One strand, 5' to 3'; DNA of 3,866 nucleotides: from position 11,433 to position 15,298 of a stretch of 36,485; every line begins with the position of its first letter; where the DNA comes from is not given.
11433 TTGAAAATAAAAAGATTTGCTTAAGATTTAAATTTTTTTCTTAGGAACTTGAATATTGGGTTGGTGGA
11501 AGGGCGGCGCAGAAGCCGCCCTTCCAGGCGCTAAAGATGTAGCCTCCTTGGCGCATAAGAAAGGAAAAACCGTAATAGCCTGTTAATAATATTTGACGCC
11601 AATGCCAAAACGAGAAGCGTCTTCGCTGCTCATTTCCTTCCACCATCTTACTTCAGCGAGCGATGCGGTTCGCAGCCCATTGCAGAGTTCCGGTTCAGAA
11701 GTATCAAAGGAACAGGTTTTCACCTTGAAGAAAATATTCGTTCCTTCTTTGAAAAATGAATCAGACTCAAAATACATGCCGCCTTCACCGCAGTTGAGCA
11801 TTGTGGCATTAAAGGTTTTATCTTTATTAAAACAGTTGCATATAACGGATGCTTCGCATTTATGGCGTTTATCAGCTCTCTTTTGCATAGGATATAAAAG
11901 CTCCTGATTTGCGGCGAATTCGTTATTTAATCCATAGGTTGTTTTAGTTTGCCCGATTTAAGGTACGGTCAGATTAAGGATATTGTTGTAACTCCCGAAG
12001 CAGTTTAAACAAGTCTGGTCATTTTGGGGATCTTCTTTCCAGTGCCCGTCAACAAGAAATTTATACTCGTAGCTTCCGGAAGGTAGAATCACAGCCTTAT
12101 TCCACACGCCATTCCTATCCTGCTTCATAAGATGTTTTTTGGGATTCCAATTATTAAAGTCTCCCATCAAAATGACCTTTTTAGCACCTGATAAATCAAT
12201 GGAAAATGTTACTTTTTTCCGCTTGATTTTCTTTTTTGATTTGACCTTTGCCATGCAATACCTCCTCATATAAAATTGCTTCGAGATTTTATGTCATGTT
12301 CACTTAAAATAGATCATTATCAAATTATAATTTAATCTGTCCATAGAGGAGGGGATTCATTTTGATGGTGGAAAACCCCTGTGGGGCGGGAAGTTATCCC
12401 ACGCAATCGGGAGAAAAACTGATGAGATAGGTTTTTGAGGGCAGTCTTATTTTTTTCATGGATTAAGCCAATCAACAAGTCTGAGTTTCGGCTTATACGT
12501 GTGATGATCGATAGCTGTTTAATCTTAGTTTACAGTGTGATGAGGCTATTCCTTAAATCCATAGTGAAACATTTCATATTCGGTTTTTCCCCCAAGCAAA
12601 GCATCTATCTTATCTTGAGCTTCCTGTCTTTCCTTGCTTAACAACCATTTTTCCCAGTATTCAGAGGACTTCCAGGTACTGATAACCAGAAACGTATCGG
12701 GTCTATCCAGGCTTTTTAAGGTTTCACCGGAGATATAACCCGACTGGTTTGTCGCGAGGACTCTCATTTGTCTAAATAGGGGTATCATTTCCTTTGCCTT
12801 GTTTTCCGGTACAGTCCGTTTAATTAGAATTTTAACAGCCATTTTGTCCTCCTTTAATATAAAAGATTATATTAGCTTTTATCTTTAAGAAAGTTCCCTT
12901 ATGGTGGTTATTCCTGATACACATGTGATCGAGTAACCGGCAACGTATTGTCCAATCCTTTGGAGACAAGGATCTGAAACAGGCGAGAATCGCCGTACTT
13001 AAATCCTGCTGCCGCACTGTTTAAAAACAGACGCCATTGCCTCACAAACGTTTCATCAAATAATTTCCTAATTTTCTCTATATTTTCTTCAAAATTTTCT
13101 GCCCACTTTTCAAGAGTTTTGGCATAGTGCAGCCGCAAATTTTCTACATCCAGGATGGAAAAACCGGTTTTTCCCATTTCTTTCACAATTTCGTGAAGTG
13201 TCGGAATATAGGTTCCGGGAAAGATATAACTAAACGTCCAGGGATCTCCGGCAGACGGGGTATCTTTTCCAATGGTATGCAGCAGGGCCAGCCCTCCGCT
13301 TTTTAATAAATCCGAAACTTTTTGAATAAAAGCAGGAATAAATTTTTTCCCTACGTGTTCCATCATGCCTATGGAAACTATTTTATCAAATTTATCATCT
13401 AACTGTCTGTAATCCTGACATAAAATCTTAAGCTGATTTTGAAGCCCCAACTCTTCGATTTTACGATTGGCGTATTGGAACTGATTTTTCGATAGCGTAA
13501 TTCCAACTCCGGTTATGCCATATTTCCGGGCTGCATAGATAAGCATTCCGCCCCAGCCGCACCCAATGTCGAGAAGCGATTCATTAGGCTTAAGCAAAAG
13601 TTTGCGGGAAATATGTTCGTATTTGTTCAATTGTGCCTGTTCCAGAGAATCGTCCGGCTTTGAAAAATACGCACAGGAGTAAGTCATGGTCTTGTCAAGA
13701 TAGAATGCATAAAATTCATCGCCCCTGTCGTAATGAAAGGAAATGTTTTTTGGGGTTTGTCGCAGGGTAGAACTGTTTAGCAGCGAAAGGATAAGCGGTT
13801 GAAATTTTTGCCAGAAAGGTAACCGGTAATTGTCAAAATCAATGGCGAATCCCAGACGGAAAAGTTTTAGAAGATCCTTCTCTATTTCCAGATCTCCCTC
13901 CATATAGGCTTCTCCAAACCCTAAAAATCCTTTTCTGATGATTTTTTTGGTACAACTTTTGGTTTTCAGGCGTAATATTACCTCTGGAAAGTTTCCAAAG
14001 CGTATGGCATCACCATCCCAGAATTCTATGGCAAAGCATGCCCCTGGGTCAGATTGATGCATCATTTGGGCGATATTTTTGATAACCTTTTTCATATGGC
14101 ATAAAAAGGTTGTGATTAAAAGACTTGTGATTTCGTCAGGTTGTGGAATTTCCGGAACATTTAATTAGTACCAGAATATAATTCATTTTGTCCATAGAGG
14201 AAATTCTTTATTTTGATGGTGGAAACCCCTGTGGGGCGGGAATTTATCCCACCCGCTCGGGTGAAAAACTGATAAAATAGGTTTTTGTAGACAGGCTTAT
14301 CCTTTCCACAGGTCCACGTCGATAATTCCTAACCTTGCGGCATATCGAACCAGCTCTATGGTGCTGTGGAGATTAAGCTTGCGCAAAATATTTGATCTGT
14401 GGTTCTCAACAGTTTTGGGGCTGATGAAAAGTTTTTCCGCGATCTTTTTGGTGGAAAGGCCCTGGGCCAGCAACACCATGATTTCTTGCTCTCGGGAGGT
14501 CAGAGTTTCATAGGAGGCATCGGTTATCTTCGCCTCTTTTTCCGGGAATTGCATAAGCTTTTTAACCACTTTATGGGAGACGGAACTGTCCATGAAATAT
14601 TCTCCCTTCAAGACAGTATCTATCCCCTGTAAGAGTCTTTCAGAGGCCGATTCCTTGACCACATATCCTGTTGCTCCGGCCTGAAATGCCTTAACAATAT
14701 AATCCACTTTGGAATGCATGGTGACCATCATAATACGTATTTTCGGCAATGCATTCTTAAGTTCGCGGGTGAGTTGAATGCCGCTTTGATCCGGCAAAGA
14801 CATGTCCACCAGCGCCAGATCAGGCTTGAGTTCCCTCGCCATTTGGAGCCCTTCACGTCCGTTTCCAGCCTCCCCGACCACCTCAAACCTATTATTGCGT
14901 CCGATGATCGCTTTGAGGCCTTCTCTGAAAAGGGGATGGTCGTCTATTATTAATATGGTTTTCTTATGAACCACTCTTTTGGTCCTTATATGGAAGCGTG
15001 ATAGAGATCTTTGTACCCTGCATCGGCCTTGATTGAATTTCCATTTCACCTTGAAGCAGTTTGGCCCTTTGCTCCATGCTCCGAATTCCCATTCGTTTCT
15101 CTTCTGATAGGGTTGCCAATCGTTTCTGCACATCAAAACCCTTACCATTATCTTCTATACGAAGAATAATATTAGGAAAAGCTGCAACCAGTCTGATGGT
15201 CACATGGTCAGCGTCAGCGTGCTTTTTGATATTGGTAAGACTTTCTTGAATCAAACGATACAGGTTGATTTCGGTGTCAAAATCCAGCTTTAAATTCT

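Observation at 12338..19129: A roughly 100-bp conserved element in three co-oriented copies, each upstream of a minus-strand transcription unit around a two-component system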

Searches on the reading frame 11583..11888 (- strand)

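Call 11: search_protein_families(library=pfam, proteins=[window:11583-11888:-], max_evalue=0.01)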
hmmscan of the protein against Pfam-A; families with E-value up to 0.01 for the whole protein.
window:11583-11888:- (101 aa): 1 family
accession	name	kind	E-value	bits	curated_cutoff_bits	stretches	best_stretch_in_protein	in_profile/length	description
PF07238.19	PilZ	-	0.00011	22.9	22.5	1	2-90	1-79/102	PilZ domain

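Call 56: search_protein_families(library=ncbifam, proteins=[window:11583-11888:-], max_evalue=0.001)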
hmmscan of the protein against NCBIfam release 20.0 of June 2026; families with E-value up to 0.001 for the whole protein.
window:11583-11888:- (101 aa): 1 family
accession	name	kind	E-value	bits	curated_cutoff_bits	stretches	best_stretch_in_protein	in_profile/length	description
TIGR02266.1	gmx_TIGR02266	paralog_domain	0.00038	20.6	68.7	0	14-58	5-49/96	TIGR02266 family protein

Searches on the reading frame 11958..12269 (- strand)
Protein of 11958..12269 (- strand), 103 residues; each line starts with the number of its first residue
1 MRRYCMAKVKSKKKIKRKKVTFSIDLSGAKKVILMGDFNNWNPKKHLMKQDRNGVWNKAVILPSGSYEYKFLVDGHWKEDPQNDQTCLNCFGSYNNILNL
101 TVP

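Call 11: search_protein_families(library=pfam, proteins=[window:11958-12269:-], max_evalue=0.01)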
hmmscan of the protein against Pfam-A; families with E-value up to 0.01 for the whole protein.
window:11958-12269:- (103 aa): 3 families
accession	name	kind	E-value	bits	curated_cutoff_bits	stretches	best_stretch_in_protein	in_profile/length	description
PF16561.11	AMPK1_CBM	-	6.2e-16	58.8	26.8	1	28-100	10-79/85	Glycogen recognition site of AMP-activated protein kinase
PF02922.24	CBM_48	-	5.4e-10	39.9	22.4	1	16-77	10-72/83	Carbohydrate-binding module 48 (Isoamylase N-terminal domain)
PF22058.2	X25_BaPul_like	-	4.5e-08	33.5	27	1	35-85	12-64/87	Pullulanase X25 domain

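Call 56: search_protein_families(library=ncbifam, proteins=[window:11958-12269:-], max_evalue=0.001)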
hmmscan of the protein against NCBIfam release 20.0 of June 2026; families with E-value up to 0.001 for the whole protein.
window:11958-12269:- (103 aa): 6 families
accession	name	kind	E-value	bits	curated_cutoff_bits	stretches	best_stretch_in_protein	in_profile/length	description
NF008967.0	PRK12313.1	equivalog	3.5e-09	35.5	577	1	12-79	32-99/633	1,4-alpha-glucan branching protein GlgB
NF009221.0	PRK12568.1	equivalog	5.5e-07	28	1270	1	18-73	153-208/745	1,4-alpha-glucan branching enzyme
NF003811.1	PRK05402.1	equivalog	7.4e-07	28.1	741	1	16-76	27-88/619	1,4-alpha-glucan branching protein GlgB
TIGR01515.1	branching_enzym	equivalog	1.4e-05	23.9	463.95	1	18-70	28-81/607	1,4-alpha-glucan branching enzyme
NF052315.1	T9SS_plug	equivalog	2.1e-05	23.8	100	1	20-81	282-349/385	type IX secretion system plug protein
NF011294.0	PRK14706.1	equivalog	4.5e-05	21.9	1284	1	18-76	41-99/642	1,4-alpha-glucan branching enzyme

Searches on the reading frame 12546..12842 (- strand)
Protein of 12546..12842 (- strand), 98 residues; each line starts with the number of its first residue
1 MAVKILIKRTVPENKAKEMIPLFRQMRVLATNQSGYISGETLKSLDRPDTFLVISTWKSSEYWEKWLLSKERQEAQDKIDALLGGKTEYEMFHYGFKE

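Call 11: search_protein_families(library=pfam, proteins=[window:12546-12842:-], max_evalue=0.01)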
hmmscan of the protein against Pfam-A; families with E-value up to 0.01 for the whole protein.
window:12546-12842:- (98 aa): 1 family
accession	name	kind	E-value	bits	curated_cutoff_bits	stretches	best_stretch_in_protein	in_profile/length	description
PF03992.22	ABM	-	4.9e-11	43.1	23.1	1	4-77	3-77/78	Antibiotic biosynthesis monooxygenase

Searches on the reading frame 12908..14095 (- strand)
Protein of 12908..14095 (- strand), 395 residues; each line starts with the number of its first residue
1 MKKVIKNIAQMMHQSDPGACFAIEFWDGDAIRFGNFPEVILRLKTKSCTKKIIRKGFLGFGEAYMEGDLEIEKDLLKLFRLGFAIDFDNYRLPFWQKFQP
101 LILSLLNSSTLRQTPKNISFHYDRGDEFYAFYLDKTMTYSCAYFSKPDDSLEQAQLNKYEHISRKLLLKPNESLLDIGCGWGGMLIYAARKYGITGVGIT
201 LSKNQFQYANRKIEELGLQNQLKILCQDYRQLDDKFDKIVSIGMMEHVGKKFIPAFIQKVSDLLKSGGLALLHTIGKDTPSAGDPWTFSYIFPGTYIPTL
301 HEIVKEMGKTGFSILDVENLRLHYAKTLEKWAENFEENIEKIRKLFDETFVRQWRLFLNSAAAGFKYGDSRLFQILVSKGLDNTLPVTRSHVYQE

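Call 11: search_protein_families(library=pfam, proteins=[window:12908-14095:-], max_evalue=0.01)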
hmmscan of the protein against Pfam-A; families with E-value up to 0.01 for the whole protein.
window:12908-14095:- (395 aa): 13 families
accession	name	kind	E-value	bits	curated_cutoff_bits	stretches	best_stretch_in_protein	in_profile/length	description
PF02353.26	CMAS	-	1.5e-92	310.2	27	1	112-375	4-273/273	Mycolic acid cyclopropane synthetase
PF13649.12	Methyltransf_25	-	2.3e-15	57.5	27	1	175-268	2-97/97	Methyltransferase domain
PF13489.12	Methyltransf_23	-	1.8e-14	54.2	27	1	164-315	14-162/164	Methyltransferase domain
PF08241.18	Methyltransf_11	-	6.3e-12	46.4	21.2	1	175-271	1-94/95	Methyltransferase domain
PF25371.1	DUF7884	-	1.1e-11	45.2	27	1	19-80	12-76/90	Domain of unknown function (DUF7884)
PF08242.18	Methyltransf_12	-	8.1e-11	43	30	1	175-269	1-97/98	Methyltransferase domain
PF13847.12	Methyltransf_31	-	2.6e-09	37.3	27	1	169-276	2-113/145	Methyltransferase domain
PF02390.23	Methyltransf_4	-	1e-05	25.5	24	1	173-237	4-69/173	Putative methyltransferase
PF03848.20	TehB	-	0.00013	22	20.4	1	167-292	28-151/193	Tellurite resistance protein TehB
PF01728.25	FtsJ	-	0.00057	20.3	24.1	1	158-258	8-114/181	FtsJ-like methyltransferase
PF05175.20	MTS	-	0.0013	18.9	23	1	170-268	31-134/170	Methyltransferase small domain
PF08003.17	Methyltransf_9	-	0.0027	17.2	23.8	1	158-312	103-260/315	Protein of unknown function (DUF1698)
PF08123.19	DOT1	-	0.0088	16.1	23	0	160-216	32-89/205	Histone methylation protein DOT1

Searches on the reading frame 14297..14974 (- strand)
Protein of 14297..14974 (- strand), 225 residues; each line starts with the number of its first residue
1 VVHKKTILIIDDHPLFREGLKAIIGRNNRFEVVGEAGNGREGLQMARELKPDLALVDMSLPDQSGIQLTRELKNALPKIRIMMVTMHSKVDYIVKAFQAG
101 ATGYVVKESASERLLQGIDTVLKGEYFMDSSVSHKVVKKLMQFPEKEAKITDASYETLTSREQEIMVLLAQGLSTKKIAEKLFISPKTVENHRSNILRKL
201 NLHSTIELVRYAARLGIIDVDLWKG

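Call 39: find_related_loci(query=window:14297-14974:-, collection=genome_contigs, flank=4000)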
Query window:14297-14974:- (225 aa) in genome_contigs; peptide patterns used: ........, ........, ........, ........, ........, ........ (x = any residue, [..] = any of these).
597 stretches matched a pattern (row limit reached: there are more); 464 encode a relative of the query (tblastn E <= 1e-3); the best 80 are kept; 80 distinct loci.
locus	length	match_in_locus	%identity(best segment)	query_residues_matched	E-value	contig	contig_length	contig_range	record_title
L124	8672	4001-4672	92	1-224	5e-141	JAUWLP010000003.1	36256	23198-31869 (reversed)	MAG: Desulfobacteraceae bacterium isolate CSMAG_2375 CSMAG_2375_k141_1089578_length_36256_cov_21.3638, whole genome shot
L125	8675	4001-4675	92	1-225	3e-140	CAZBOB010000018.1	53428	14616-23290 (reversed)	MAG TPA_asm: uncultured Desulfobacteraceae bacterium isolate binchicken_co34_357 genome assembly, contig: NODE_769_lengt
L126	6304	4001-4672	92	1-224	1e-139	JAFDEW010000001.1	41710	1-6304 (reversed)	MAG: Deltaproteobacteria bacterium isolate Meg19_46_Bin_253 Meg19_46_Bin_253_scaffold_732, whole genome shotgun sequence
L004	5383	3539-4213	91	1-225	2e-139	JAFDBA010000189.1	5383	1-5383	MAG: Deltaproteobacteria bacterium isolate AB_69_Bin_188 AB_69_Bin_188_scaffold_58038, whole genome shotgun sequence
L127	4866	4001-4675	90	1-225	1e-138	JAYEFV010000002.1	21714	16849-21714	MAG: Thermodesulfobacteriota bacterium isolate MAG263 MAG263_2, whole genome shotgun sequence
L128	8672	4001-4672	90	1-224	9e-137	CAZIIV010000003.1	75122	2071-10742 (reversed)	MAG TPA_asm: uncultured Desulfobacteraceae bacterium isolate SRP319275_co2_170 genome assembly, contig: NODE_84_length_7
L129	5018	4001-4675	89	1-225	7e-137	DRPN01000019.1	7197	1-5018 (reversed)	MAG TPA_asm: Bacteroidetes bacterium isolate HyVt-56 Ga0136651_10005151, whole genome shotgun sequence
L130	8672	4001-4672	88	1-224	7e-135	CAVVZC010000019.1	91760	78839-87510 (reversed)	MAG: uncultured delta proteobacterium isolate MFD03551.bin.1.10 genome assembly, contig: contig_39163, whole genome shot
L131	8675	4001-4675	86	1-225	1e-131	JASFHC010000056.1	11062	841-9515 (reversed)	MAG: Desulfobacterales bacterium isolate D0608M02metaG_Bin_359 D0608M02metaG_FD_scaffold_228_c1, whole genome shotgun se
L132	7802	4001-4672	79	1-224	5e-121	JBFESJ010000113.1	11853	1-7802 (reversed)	MAG: Desulfobacterales bacterium isolate Mix_mud06.2021.04.45 k141_1600511_length_11853_cov_11.2453, whole genome shotgu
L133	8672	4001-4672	75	1-224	1e-117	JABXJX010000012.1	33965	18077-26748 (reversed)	MAG: Desulfobacterales bacterium isolate CR_Bin_073 NODE_13_length_33965_cov_6.449481, whole genome shotgun sequence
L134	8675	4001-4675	73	1-225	4e-117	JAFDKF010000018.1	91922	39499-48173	MAG: Deltaproteobacteria bacterium isolate Meg22_46_Bin_1 Meg22_46_Bin_1_scaffold_1919, whole genome shotgun sequence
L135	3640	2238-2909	74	1-224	4e-118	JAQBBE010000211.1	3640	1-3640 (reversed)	MAG: Desulfobacterales bacterium isolate MAG_345_bin-03 345_bin-03_ctg-211, whole genome shotgun sequence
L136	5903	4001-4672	74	1-224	2e-115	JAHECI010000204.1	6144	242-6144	MAG: Desulfobacterales bacterium isolate Ww166 NODE_37368_length_6144_cov_6.948365, whole genome shotgun sequence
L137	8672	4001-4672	74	1-224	1e-115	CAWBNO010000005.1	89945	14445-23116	MAG: uncultured delta proteobacterium isolate MFD09779.bin.1.88 genome assembly, contig: contig_13049, whole genome shot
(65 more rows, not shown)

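Call 55: search_solved_structures(query=window:14297-14974:-, max_evalue=1e-10)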
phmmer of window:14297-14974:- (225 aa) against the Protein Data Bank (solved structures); distinct sequences matched with E-value up to 1e-10: 51.
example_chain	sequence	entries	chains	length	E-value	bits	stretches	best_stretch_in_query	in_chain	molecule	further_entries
5hev_A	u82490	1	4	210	8.6e-37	130.6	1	7-218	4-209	Response regulator protein VraR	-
7ve6_A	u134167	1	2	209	1.1e-34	123.7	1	7-217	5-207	Response regulator protein VraR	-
4gvp_A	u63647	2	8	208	1.2e-34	123.6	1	7-217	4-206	Response regulator protein vraR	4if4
3c3w_A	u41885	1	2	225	4.1e-34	121.8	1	7-213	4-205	TWO COMPONENT TRANSCRIPTIONAL REGULATORY PROTEIN DEVR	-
1a04_A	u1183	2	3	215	1e-33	120.5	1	5-209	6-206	NITRATE/NITRITE RESPONSE REGULATOR PROTEIN NARL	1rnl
3cz5_A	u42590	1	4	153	1.6e-26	97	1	6-141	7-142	Two-component response regulator, LuxR family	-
4ldz_A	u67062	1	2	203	2.8e-24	89.7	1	6-211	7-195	Transcriptional regulatory protein DesR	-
4yn8_A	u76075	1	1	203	9.2e-22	81.5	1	7-209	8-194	Response regulator ChrA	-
6ekg_Y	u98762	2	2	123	1.5e-21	80.8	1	7-117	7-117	Chemotaxis protein CheY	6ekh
7od9_B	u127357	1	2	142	1.7e-21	80.6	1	7-119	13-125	Response regulator receiver protein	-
9xzo_A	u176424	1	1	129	2.5e-21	80.1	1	6-124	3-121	De novo protein M1X0B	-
4hye_A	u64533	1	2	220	3.8e-21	79.5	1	3-213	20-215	Response regulator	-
4zmr_A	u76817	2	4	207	6.2e-21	78.8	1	6-213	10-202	Response regulator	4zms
5f64_A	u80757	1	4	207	8.4e-21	78.4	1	7-214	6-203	Positive transcription regulator EvgA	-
8zwn_A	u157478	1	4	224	1.2e-20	77.9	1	7-214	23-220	DNA-binding transcriptional activator EvgA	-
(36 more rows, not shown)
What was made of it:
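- Closest known: DesK-DesR / Pdes of Bacillus subtilis, and LiaSR/VraSR-type autoregulated systems. Same: DesR and VraR are among the closest solved homologues (call 55).
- The regulator belongs to the NarL/VraR/DevR/DesR class (call 55).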

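Call 56: search_protein_families(library=ncbifam, proteins=[window:14297-14974:-], max_evalue=0.001)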
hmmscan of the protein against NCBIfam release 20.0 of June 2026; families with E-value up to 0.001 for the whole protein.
window:14297-14974:- (225 aa): 113 families (the best 25 are shown)
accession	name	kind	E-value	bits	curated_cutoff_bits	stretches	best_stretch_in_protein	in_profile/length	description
NF052445.1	RespRegMctR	equivalog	1.4e-54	184.6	300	1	6-216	3-203/205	two-component system response regulator MctR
NF011896.0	PRK15369.1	equivalog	1.6e-51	175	242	1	4-218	3-210/211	two component system response regulator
NF007935.0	PRK10651.1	equivalog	9.4e-49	165.5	250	1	4-209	6-207/216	two-component system response regulator NarL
NF047785.1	respo_reg_MadR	equivalog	1.3e-45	155.3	300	1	7-218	3-209/209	MadR family response regulator transcription factor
NF007018.1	PRK09483.1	equivalog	1.2e-43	149.3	280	1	7-221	4-212/217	UvrY/SirA/GacA family response regulator transcription factor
NF007708.0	PRK10403.1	equivalog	8e-38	130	343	1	6-206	8-202/215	nitrate/nitrite response regulator protein NarP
NF007403.0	PRK09935.1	equivalog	3.5e-34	118.3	271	1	6-214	5-206/210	fimbria biosynthesis transcriptional regulator FimZ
NF007685.0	PRK10360.1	equivalog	3.9e-31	108.4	258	1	6-210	3-190/196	response regulator transcription factor UhpA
NF006900.1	PRK09390.1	equivalog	8.1e-28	97.3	255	1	1-214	1-199/203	response regulator FixJ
NF007419.0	PRK09958.1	equivalog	2.2e-27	95.9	251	1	7-214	3-200/204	acid-sensing system DNA-binding response regulator EvgA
NF041830.1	RR_TF_ErdR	exception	4.8e-23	82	390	1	6-204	3-197/213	response regulator transcription factor ErdR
NF041367.1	CheY_Halo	equivalog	6.1e-21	74.9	200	1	7-121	1-113/114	chemotaxis protein CheY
NF040749.1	tetrathio_RR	equivalog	2.1e-19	70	290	1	42-211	35-187/191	tetrathionate respiration response regulator TtrR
NF008098.0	PRK10840.1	equivalog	8.4e-19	67.9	235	1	6-218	5-211/216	response regulator transcription factor RcsB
NF008677.0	PRK11697.1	equivalog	1.5e-18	67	246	1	6-145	3-138/238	two-component system response regulator BtsR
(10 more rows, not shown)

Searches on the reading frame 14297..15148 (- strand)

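Call 11: search_protein_families(library=pfam, proteins=[window:14297-15148:-], max_evalue=0.01)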
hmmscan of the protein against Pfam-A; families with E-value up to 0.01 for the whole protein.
window:14297-15148:- (283 aa): 5 families
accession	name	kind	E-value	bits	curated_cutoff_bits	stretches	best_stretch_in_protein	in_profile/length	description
PF00072.30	Response_reg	-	2.4e-29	102.1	30.2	1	65-176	1-110/111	Response regulator receiver domain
PF00196.25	GerE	-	3.9e-23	81.3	23.5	1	215-270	2-57/57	Bacterial regulatory proteins, luxR family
PF08281.18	Sigma70_r4_2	-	5.4e-07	29.6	25.7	1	214-258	9-54/54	Sigma-70, region 4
PF13384.12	HTH_23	-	1.4e-05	25.2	24.6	1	221-252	8-39/50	Homeodomain-like domain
PF13936.12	HTH_38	-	0.0012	19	27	1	215-249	4-39/44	Helix-turn-helix domain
